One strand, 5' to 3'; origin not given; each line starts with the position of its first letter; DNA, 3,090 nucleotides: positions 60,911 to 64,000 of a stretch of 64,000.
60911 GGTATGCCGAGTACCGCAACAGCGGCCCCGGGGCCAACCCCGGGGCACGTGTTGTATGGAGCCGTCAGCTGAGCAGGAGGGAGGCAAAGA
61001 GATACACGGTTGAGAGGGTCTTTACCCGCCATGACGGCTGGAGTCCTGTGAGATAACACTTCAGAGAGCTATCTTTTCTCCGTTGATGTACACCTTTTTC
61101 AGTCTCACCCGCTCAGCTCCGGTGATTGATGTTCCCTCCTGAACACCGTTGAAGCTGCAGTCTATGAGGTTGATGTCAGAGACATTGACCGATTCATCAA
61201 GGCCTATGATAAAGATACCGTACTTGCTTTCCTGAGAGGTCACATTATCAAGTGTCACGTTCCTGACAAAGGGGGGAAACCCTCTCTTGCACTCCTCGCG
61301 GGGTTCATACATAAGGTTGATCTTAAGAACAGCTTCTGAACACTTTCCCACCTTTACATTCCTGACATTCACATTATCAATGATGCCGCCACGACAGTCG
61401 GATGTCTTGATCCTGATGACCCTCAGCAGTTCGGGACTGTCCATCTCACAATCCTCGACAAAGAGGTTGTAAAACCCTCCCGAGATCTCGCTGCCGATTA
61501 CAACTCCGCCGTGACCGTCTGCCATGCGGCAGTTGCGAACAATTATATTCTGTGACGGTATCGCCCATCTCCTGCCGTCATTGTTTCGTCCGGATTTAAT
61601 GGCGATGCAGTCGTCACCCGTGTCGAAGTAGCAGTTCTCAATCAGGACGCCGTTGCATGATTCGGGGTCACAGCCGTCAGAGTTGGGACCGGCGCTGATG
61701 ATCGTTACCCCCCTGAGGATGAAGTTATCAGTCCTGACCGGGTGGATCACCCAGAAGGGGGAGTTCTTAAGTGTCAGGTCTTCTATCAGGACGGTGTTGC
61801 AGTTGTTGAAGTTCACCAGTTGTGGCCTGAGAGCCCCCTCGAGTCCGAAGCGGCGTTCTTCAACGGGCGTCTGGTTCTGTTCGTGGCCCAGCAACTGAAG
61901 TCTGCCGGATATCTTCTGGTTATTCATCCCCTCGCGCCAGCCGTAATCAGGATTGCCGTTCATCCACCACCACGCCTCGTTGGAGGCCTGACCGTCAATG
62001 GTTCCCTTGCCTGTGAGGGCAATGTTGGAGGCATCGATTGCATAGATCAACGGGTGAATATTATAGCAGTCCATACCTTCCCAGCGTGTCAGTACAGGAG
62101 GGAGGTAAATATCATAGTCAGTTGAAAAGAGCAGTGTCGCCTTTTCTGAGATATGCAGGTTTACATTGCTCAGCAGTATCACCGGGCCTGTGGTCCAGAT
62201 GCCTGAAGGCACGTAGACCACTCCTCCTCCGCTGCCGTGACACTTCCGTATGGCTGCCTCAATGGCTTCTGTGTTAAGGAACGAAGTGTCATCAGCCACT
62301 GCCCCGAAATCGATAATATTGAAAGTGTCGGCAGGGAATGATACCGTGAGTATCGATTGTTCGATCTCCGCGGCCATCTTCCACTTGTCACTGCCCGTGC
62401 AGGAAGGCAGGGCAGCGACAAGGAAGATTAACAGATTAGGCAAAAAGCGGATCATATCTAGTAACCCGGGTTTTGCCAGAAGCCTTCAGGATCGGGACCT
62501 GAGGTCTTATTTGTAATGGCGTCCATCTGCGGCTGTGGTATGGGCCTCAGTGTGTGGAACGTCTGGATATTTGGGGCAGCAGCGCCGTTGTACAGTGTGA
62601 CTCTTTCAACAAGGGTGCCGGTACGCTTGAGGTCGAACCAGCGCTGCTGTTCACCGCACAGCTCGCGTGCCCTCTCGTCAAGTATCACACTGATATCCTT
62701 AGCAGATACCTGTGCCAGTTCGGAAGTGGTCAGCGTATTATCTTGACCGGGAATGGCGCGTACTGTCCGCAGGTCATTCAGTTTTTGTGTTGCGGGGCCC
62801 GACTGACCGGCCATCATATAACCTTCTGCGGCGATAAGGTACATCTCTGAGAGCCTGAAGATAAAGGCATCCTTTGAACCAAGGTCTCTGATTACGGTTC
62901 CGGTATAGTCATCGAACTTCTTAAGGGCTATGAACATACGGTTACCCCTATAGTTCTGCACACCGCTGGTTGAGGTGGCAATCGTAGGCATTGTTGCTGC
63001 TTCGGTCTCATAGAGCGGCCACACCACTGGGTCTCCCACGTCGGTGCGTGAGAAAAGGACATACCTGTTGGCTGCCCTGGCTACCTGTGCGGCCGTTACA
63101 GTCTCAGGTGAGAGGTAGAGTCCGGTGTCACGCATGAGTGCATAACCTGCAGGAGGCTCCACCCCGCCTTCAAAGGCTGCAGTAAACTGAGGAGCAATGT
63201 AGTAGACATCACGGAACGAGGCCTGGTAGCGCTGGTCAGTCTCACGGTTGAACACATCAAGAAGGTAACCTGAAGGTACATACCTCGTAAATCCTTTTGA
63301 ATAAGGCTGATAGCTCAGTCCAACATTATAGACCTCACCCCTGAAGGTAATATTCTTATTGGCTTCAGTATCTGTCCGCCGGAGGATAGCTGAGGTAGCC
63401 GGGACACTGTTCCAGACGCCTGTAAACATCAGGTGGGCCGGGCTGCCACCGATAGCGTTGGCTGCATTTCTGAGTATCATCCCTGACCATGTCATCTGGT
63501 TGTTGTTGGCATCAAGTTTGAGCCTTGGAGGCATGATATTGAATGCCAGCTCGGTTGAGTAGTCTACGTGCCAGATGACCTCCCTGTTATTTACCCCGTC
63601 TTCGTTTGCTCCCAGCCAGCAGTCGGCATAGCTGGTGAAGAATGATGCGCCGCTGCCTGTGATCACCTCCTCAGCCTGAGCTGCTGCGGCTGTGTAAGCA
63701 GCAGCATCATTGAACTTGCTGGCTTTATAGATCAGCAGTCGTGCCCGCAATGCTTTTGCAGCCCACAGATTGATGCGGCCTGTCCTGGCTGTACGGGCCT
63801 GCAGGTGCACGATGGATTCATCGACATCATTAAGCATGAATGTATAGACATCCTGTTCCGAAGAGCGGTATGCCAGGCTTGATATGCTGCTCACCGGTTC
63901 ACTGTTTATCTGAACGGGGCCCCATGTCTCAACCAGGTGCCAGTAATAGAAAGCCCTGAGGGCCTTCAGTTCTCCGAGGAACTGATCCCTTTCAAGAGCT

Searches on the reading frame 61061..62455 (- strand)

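Call 18: search_protein_families(library=pfam, proteins=[window:61061-62455:-])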
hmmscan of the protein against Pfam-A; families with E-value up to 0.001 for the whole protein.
window:61061-62455:- (464 aa): 2 families
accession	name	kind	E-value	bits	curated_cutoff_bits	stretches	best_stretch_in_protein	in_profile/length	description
PF00295.23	Glyco_hydro_28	-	1.1e-31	110.6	22.9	1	206-439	86-310/324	Glycosyl hydrolases family 28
PF12708.12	Pect-lyase_RHGA_epim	-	4.7e-08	33.5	27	1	45-100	2-58/213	Rhamnogalacturonase A/epimerase, pectate lyase-like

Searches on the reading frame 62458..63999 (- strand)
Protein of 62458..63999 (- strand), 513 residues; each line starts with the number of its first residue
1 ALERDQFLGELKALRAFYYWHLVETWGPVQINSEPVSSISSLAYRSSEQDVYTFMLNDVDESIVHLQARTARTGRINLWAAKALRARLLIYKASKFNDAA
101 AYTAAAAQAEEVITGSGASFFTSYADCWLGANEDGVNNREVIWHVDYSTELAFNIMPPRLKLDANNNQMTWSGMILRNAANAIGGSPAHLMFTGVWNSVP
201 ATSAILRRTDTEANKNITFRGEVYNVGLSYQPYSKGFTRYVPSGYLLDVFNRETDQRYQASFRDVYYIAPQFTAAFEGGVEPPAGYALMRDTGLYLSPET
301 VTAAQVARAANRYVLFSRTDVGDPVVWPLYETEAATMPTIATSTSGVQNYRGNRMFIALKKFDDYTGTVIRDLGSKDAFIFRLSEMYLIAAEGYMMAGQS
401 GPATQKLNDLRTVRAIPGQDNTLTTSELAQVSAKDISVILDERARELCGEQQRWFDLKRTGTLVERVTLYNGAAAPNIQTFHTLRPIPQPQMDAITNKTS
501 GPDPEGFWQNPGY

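Call 18: search_protein_families(library=pfam, proteins=[window:62458-63999:-])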
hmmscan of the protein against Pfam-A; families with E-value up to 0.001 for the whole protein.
window:62458-63999:- (513 aa): 2 families
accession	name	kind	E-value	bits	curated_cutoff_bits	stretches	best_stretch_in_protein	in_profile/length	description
PF07980.17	SusD_RagB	-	3.9e-27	96.1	23.1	1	225-513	31-297/297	SusD family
PF14322.12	SusD-like_3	-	1.9e-09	38.5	27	1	3-89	104-190/191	Starch-binding associating with outer membrane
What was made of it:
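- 61061..63999 (-): GH28 polygalacturonase-type hydrolase and a SusD-like protein (the end of a pectin PUL) upstream of the operon. Call 18.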
